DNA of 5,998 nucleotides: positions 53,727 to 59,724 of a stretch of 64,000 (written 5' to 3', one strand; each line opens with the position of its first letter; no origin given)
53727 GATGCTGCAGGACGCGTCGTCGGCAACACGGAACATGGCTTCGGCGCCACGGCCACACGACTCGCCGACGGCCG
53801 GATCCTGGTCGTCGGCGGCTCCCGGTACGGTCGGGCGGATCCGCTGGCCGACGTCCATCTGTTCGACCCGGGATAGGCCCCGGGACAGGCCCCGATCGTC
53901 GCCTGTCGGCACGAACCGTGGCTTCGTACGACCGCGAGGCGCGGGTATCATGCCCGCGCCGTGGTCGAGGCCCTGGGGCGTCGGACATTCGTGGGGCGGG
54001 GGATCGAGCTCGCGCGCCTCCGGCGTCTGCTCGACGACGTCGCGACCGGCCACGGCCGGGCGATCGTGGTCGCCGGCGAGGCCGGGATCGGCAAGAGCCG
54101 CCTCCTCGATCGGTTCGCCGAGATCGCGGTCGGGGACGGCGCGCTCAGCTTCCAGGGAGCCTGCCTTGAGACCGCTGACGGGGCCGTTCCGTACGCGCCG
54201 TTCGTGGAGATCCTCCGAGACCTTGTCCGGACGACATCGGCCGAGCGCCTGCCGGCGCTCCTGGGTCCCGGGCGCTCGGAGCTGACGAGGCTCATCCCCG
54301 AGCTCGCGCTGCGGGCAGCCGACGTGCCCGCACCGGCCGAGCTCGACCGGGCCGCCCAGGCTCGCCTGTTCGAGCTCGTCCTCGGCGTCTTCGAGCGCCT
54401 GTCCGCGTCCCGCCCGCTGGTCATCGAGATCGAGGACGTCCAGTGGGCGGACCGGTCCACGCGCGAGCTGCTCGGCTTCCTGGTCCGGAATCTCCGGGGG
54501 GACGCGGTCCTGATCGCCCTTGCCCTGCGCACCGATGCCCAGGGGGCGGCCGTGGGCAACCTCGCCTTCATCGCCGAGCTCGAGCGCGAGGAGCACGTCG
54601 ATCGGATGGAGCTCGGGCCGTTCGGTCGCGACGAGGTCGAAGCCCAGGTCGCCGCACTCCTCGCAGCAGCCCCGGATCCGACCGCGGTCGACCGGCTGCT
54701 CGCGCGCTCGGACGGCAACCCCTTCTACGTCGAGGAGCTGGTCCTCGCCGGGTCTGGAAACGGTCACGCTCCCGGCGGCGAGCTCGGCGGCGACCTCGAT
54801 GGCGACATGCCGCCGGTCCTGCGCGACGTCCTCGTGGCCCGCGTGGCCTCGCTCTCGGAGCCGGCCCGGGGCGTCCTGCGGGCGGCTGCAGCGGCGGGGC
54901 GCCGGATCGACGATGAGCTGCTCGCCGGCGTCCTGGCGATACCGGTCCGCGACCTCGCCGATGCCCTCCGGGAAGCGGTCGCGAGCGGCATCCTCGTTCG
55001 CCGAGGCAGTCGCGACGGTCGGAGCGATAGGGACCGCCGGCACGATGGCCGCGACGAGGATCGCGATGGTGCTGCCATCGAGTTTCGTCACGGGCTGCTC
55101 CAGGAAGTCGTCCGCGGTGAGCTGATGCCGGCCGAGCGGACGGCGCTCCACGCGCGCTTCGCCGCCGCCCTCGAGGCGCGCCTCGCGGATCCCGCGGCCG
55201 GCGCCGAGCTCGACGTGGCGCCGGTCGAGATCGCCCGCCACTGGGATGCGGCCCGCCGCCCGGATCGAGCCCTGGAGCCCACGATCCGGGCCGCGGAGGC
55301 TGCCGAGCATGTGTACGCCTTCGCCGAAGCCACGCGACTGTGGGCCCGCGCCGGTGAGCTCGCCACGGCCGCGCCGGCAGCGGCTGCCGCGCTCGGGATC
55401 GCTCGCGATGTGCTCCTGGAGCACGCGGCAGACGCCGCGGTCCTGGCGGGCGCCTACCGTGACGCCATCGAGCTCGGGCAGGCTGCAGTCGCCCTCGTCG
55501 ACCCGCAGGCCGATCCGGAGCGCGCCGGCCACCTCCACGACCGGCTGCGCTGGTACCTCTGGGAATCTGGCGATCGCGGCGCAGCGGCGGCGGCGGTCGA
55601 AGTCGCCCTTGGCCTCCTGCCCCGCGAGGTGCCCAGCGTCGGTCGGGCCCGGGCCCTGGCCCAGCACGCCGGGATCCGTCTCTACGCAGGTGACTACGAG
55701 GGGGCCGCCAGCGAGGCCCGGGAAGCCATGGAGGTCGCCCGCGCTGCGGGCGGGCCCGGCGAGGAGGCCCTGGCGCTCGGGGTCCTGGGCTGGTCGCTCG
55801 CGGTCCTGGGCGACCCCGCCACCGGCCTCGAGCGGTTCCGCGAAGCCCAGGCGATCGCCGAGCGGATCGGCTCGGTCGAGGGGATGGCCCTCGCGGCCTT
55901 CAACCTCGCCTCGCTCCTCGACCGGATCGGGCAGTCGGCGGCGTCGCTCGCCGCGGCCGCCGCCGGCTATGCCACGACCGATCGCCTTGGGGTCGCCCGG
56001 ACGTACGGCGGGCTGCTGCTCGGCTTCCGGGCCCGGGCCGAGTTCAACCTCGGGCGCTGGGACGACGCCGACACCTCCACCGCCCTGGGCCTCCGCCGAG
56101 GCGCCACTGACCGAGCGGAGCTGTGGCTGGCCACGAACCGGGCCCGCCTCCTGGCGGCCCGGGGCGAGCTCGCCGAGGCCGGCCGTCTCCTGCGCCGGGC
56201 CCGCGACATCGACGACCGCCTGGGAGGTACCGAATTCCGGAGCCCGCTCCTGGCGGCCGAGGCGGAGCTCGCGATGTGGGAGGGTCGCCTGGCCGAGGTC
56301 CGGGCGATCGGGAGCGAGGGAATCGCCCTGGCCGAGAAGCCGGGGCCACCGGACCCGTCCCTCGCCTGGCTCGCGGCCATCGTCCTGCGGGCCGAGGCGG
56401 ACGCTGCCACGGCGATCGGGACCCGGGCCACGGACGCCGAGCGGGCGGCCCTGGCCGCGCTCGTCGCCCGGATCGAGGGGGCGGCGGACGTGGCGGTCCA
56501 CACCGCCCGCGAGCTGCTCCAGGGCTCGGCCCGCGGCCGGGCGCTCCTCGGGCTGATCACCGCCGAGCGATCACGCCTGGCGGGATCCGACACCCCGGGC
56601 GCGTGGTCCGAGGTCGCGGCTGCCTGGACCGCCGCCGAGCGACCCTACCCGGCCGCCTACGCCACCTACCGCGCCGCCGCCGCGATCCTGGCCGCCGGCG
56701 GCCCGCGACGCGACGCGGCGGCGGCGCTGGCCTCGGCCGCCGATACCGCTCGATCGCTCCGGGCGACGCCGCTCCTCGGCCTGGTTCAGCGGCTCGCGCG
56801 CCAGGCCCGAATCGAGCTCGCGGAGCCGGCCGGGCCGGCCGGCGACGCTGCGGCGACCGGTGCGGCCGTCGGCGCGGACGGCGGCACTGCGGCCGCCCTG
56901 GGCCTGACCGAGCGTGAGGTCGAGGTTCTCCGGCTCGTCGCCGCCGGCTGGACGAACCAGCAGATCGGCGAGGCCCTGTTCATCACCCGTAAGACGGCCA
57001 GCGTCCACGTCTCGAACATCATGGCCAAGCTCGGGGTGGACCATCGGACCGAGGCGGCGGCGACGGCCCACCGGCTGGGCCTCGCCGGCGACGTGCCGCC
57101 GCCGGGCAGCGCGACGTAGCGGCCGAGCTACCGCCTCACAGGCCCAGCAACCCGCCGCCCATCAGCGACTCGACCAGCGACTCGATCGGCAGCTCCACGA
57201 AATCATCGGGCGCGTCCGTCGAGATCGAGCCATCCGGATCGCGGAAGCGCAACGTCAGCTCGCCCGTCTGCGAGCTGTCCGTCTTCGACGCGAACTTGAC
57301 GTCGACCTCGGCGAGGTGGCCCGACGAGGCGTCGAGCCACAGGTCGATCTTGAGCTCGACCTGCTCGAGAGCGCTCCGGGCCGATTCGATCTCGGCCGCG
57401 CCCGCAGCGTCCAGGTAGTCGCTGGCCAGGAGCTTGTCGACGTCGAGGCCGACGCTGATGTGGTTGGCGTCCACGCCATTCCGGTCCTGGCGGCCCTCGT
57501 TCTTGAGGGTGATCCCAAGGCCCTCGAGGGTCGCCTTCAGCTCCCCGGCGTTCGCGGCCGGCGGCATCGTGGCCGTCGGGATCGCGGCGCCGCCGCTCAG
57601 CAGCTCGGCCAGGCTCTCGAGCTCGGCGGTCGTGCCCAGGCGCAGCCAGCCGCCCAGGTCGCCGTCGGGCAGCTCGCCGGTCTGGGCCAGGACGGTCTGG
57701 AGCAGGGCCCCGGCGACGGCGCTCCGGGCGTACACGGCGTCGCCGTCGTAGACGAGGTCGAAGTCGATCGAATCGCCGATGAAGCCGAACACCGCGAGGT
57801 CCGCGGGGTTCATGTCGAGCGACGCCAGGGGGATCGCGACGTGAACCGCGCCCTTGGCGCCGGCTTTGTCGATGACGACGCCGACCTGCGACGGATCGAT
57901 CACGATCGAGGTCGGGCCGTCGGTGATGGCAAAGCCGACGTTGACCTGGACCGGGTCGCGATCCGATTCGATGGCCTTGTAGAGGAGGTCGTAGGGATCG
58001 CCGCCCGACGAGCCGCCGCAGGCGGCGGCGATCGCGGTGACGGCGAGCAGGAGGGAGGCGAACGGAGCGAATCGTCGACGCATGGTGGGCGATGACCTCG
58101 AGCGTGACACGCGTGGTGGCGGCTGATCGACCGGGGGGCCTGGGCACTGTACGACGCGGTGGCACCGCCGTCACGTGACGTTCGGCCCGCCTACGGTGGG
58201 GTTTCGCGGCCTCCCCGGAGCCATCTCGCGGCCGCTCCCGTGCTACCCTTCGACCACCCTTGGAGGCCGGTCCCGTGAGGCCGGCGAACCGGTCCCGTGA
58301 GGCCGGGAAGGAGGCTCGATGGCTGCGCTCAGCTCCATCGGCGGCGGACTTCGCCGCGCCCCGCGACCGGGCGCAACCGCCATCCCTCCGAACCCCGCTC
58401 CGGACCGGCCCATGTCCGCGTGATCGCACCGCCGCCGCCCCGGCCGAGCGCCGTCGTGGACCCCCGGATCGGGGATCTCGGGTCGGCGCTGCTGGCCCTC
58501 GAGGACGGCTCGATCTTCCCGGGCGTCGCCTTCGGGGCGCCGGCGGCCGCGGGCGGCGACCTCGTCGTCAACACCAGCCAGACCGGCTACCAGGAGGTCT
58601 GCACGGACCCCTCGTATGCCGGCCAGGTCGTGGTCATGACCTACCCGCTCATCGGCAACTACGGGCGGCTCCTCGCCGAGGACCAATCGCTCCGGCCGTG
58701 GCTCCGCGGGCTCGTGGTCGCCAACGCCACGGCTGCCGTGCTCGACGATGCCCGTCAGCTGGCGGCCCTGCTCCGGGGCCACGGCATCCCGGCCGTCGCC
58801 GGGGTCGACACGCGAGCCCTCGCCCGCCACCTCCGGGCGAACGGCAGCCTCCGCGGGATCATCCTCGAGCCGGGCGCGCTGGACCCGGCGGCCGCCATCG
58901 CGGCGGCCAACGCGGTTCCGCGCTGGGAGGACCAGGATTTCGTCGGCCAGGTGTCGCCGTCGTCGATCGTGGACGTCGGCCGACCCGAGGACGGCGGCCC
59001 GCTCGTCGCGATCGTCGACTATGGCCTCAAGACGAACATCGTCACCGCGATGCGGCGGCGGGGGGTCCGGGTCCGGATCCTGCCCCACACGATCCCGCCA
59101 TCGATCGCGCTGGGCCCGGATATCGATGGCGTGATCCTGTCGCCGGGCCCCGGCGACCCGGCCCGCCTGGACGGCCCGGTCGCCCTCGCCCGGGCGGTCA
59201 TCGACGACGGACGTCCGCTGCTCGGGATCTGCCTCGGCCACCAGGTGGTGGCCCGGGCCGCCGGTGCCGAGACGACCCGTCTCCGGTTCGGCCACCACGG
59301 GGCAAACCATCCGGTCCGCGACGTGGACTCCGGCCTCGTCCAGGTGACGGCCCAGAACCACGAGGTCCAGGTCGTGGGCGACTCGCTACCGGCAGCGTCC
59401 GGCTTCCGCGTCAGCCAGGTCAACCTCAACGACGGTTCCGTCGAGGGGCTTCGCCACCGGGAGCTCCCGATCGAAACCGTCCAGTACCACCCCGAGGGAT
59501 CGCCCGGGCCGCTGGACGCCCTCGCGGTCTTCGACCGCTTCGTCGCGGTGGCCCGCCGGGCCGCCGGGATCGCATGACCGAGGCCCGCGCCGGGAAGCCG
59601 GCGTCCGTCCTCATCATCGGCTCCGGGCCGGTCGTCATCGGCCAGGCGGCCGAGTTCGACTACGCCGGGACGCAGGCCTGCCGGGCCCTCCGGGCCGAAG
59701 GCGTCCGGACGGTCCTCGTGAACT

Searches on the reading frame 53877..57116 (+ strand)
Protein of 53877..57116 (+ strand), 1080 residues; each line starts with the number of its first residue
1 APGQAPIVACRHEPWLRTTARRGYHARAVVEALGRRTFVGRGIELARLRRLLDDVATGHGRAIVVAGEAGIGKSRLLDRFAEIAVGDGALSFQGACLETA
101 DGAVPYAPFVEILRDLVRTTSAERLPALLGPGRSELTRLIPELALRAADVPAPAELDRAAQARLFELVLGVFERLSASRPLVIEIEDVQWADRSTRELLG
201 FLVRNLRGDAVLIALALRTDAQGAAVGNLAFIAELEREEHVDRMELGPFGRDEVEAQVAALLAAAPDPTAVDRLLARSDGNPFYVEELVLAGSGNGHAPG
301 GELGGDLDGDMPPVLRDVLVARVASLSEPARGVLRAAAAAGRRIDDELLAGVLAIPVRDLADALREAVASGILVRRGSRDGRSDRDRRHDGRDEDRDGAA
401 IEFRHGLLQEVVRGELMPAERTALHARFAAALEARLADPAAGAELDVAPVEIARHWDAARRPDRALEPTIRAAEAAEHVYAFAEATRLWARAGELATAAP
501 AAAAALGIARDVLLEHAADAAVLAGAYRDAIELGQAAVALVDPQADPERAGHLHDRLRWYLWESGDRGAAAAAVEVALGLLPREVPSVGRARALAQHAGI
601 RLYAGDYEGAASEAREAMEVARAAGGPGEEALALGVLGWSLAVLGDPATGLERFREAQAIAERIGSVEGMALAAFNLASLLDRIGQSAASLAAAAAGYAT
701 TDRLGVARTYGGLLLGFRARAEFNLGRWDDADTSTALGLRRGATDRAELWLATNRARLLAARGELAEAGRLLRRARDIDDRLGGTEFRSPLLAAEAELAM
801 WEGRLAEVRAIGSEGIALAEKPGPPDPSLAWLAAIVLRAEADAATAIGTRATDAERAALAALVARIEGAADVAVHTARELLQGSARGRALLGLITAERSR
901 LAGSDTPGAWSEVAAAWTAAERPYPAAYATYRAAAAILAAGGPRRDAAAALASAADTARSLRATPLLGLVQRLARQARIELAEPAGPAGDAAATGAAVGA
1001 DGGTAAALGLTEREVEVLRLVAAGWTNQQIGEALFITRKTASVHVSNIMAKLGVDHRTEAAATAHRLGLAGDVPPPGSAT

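Call 50: search_protein_families(library=pfam, proteins=[window:53877-57116:+], max_evalue=0.00001)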
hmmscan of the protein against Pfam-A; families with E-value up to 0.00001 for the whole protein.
window:53877-57116:+ (1080 aa): 2 families
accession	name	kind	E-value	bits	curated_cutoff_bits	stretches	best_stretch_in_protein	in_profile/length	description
PF13191.12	AAA_16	-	8.1e-31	108.2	32.6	1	37-207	1-160/167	AAA ATPase domain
PF00196.25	GerE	-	1.2e-18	66.9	23.5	1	1010-1062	3-55/57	Bacterial regulatory proteins, luxR family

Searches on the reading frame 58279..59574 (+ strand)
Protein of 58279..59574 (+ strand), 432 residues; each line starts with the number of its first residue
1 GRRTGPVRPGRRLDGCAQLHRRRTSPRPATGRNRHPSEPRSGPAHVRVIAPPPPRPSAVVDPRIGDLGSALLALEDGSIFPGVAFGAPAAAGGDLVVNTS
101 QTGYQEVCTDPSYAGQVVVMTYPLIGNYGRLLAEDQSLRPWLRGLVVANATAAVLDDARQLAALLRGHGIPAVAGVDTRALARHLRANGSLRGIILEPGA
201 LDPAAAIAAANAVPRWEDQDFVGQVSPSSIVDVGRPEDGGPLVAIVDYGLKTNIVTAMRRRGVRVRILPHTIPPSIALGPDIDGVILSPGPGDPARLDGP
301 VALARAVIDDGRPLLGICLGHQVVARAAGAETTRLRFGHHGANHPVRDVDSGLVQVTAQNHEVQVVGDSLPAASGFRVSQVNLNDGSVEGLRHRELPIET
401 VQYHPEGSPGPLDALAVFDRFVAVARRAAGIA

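Call 50: search_protein_families(library=pfam, proteins=[window:58279-59574:+], max_evalue=0.00001)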
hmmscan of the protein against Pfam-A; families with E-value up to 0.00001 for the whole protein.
window:58279-59574:+ (432 aa): 3 families
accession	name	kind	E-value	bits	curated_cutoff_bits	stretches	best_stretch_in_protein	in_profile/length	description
PF00117.34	GATase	-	2.8e-42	145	22.8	1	245-423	2-189/190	Glutamine amidotransferase class-I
PF00988.28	CPSase_sm_chain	-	1e-38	132.4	27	1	72-195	1-126/126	Carbamoyl-phosphate synthase small chain, CPSase domain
PF07722.19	Peptidase_C26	-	3.1e-08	34.1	20.5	1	292-406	86-219/219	Peptidase C26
